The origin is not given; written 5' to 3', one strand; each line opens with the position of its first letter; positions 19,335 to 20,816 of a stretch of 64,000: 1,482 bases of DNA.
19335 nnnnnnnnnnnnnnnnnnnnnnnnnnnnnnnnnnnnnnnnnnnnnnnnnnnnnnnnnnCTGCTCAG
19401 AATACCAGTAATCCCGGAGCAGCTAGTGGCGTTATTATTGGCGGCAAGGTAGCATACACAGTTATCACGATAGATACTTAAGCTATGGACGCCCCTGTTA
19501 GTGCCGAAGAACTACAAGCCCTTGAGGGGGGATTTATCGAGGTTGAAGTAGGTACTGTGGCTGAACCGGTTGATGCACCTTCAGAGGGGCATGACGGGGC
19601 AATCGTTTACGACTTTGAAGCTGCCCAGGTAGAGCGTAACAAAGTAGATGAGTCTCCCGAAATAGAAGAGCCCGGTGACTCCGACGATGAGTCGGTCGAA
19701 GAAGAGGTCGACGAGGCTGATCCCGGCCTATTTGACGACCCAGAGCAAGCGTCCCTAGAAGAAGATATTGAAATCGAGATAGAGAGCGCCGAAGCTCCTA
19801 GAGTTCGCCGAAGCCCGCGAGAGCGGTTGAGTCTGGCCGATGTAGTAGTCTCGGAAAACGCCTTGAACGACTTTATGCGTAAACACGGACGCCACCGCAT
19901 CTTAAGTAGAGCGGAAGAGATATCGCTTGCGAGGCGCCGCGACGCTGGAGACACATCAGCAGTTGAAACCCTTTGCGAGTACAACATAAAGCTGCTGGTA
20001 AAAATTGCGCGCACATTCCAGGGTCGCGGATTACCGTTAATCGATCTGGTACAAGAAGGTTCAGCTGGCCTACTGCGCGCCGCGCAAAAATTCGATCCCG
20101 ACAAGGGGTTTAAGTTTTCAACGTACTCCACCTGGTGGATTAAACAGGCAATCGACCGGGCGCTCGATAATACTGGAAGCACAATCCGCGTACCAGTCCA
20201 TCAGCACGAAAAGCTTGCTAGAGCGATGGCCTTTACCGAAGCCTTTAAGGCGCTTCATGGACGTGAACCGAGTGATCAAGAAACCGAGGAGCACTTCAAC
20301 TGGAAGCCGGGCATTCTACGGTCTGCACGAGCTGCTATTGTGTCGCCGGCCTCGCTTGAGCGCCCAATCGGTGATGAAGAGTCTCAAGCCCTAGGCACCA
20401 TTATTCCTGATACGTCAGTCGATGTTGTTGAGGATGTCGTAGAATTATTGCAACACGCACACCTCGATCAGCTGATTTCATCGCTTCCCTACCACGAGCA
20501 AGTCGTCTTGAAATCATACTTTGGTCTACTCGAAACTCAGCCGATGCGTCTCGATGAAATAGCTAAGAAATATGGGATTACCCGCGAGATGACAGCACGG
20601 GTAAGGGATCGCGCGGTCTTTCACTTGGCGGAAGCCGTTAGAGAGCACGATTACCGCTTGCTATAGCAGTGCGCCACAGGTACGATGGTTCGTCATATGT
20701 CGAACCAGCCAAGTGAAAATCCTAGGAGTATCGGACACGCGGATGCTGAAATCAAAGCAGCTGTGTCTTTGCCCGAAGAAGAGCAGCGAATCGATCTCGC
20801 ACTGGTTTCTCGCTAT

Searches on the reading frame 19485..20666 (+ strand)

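Call 8: search_protein_families(library=pfam, proteins=[window:19485-20666:+], max_evalue=0.001)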
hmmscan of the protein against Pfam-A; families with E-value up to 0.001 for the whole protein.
window:19485-20666:+ (393 aa): 3 families
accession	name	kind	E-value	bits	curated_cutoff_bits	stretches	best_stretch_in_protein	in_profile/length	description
PF04542.20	Sigma70_r2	-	1.4e-17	63.7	24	1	165-227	3-65/71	Sigma-70 region 2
PF04539.22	Sigma70_r3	-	1e-06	29.2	25.3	1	251-313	10-72/78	Sigma-70 region 3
PF04545.22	Sigma70_r4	-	0.00049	20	24.1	0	331-377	2-44/50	Sigma-70, region 4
